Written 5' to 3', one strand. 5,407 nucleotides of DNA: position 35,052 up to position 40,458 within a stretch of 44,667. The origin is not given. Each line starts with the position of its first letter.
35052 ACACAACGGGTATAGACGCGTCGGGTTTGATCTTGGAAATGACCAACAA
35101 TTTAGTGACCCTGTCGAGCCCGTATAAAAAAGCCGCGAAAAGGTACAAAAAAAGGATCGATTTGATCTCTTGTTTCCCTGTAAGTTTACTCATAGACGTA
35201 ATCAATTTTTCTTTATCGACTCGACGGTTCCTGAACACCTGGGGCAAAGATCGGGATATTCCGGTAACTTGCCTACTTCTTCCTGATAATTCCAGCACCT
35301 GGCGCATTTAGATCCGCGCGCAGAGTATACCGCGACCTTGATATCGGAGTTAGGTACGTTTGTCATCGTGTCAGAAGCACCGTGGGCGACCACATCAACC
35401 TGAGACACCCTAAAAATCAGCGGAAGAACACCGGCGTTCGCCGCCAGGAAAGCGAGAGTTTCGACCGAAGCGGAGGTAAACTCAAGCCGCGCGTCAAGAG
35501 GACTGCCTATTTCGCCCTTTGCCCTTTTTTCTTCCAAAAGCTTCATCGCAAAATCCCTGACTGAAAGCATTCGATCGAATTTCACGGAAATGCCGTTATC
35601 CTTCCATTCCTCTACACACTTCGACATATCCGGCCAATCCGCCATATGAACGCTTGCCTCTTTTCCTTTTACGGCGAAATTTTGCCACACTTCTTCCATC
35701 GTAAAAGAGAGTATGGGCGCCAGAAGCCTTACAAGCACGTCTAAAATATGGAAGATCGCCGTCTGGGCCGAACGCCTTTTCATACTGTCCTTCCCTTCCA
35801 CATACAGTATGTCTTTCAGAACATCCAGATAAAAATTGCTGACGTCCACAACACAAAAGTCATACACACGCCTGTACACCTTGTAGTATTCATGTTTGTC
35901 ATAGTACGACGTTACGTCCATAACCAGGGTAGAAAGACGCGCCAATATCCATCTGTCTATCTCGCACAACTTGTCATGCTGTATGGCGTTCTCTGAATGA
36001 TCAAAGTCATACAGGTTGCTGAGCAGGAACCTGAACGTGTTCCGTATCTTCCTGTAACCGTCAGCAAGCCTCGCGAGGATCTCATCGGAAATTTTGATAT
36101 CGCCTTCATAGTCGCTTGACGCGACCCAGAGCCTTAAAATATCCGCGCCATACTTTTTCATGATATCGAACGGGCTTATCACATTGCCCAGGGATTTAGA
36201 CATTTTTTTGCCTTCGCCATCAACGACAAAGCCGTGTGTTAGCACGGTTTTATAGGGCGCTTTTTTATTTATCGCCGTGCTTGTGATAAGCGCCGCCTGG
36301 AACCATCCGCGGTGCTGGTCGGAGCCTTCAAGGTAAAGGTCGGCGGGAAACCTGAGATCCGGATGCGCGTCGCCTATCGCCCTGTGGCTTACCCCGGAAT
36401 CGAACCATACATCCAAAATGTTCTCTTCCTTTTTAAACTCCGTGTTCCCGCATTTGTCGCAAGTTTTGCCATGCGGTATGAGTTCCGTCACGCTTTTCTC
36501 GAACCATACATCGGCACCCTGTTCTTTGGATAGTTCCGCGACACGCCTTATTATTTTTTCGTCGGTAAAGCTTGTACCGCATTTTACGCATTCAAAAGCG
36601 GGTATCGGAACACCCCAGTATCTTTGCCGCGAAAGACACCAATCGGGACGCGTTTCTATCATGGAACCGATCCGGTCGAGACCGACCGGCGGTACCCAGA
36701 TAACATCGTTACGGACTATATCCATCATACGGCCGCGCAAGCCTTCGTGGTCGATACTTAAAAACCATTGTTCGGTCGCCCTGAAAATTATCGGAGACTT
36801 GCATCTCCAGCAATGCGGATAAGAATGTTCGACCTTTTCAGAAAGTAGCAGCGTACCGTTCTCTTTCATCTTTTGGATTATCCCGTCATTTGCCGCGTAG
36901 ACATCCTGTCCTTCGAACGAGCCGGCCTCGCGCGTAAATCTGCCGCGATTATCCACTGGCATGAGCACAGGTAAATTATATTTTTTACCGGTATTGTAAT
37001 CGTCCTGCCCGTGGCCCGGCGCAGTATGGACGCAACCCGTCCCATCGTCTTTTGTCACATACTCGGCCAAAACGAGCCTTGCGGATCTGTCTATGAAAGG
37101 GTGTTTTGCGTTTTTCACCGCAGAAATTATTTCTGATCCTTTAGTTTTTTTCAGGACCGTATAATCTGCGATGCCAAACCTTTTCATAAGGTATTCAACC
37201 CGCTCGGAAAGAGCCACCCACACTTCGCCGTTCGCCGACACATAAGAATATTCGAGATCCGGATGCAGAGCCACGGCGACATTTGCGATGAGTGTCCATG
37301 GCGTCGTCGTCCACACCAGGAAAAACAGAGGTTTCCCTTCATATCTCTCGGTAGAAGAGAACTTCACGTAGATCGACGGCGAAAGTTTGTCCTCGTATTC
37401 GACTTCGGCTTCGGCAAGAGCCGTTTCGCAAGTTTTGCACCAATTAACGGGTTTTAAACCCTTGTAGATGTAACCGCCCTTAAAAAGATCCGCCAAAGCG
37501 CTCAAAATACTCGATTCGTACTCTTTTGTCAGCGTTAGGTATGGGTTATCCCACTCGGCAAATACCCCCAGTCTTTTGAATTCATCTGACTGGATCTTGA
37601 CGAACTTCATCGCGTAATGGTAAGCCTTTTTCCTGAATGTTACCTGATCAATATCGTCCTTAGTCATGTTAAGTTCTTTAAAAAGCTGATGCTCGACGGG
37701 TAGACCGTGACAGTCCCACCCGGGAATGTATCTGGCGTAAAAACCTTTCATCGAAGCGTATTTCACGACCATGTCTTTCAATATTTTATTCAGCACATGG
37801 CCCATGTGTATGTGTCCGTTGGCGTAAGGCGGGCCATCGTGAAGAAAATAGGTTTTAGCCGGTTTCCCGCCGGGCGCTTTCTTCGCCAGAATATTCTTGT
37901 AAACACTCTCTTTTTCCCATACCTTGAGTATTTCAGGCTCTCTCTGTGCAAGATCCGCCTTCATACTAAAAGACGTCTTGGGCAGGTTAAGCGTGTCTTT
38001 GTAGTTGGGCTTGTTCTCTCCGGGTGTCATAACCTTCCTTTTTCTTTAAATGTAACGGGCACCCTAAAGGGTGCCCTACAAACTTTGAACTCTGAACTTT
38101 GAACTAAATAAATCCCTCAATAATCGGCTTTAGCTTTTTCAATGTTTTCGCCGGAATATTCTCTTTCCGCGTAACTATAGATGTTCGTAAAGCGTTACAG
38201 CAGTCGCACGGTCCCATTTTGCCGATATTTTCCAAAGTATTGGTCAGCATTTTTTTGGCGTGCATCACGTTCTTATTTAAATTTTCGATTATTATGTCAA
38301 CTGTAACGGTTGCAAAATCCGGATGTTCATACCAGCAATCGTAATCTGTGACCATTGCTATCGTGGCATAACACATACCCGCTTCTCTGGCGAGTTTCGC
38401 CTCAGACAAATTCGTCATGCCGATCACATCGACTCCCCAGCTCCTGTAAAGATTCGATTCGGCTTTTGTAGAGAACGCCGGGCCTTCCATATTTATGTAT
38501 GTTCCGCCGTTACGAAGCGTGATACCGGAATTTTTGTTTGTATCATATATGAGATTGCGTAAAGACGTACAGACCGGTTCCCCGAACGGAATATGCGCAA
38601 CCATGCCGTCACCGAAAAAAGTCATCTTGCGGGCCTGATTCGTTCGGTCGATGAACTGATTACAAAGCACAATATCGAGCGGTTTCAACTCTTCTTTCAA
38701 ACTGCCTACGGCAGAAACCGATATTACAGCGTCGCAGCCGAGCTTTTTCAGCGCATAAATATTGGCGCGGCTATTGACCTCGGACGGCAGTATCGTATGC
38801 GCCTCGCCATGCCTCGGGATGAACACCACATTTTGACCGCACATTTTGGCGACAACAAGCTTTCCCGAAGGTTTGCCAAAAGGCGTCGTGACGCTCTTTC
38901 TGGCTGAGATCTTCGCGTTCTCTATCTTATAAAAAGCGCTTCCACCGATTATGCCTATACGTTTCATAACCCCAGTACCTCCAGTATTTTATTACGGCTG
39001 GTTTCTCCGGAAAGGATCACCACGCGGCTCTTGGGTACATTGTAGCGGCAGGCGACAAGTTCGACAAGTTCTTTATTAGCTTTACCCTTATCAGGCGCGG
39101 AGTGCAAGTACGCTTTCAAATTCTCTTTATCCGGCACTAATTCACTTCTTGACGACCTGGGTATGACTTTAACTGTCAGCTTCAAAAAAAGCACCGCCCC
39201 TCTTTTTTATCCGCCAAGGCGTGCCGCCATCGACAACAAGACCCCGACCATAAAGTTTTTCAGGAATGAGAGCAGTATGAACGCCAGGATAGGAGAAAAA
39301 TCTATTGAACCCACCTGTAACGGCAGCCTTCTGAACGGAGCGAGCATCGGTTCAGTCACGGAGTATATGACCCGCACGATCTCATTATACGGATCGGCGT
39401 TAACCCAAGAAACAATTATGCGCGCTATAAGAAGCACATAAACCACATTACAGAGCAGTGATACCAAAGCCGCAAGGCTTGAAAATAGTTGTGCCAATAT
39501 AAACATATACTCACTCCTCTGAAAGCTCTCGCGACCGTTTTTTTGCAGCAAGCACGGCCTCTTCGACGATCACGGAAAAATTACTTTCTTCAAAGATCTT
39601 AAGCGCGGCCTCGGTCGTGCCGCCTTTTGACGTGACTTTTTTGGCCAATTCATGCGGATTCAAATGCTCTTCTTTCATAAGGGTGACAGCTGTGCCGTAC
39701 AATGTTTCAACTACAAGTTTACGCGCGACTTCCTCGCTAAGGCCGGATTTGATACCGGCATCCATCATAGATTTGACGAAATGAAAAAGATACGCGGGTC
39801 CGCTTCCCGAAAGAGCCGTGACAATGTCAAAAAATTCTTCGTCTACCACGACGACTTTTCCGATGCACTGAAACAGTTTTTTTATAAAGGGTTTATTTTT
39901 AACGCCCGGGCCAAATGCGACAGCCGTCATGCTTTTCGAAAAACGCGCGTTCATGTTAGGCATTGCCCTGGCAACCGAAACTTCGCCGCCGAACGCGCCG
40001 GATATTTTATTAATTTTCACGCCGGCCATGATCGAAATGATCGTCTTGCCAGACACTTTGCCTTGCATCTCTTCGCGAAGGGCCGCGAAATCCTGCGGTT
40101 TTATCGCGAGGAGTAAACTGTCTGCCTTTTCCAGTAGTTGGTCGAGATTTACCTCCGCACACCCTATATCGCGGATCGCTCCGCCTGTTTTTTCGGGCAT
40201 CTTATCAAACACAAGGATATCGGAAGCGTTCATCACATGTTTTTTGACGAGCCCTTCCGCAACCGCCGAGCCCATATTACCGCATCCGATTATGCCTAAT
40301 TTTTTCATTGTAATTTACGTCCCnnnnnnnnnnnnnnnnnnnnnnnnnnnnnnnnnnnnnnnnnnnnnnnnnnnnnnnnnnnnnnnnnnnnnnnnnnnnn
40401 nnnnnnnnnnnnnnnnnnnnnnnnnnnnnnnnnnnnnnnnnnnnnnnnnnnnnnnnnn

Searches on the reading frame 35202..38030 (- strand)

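Call 62: search_protein_families(library=pfam, proteins=[window:35202-38030:-], max_evalue=0.001)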
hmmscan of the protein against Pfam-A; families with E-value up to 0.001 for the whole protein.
window:35202-38030:- (942 aa): 7 families
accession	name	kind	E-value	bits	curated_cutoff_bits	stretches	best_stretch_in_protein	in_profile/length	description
PF00133.28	tRNA-synt_1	-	1.9e-134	449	22.7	1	34-648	2-414/414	tRNA synthetases class I (I, L, M and V)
PF08264.19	Anticodon_1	-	2.4e-32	112.3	25.1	1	692-848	1-145/148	Anticodon-binding domain of tRNA ligase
PF09334.17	tRNA-synt_1g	-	1.4e-22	80.4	20.1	2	68-211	8-136/391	tRNA synthetases class I (M)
PF01406.26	tRNA-synt_1e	-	1.5e-09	38.1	27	1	582-654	227-298/301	tRNA synthetases class I (C) catalytic domain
PF06827.20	zf-FPG_IleRS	-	1.3e-08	35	21.3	1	906-932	1-27/30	Zinc finger found in FPG and IleRS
PF01921.24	tRNA-synt_1f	-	1.7e-08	34.2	27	1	578-667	253-340/360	tRNA synthetases class I (K)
PF13603.12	tRNA-synt_1_2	-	2e-07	31.1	25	1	302-363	83-144/185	Leucyl-tRNA synthetase, editing domain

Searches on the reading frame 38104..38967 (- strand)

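Call 62: search_protein_families(library=pfam, proteins=[window:38104-38967:-], max_evalue=0.001)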
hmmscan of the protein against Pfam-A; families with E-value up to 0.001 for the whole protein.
window:38104-38967:- (287 aa): 1 family
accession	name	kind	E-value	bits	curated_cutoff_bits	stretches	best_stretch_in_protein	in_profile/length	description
PF01048.26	PNP_UDP_1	-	4.7e-42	144.4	25.1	1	3-244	1-231/233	Phosphorylase superfamily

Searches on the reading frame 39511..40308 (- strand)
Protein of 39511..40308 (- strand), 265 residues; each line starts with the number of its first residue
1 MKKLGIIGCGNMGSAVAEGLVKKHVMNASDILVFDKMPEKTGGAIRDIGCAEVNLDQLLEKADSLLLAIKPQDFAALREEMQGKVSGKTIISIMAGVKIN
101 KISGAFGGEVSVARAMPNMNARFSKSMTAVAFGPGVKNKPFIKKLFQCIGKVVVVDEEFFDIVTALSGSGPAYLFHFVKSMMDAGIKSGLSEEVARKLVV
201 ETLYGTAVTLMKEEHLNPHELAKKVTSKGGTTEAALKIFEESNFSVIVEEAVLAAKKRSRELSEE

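Call 62: search_protein_families(library=pfam, proteins=[window:39511-40308:-], max_evalue=0.001)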
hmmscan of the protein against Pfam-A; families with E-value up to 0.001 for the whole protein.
window:39511-40308:- (265 aa): 3 families
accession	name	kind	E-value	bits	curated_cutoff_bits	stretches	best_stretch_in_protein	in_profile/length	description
PF14748.11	P5CR_dimer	-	1.9e-34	118.5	25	1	157-262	1-105/105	Pyrroline-5-carboxylate reductase dimerisation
PF03807.23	F420_oxidored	-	3.5e-15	56.8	21.6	1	3-96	1-94/94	NADP oxidoreductase coenzyme F420-dependent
PF02826.25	2-Hacid_dh_C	-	5.5e-06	26.3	25.1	1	2-69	37-99/178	D-isomer specific 2-hydroxyacid dehydrogenase, NAD binding domain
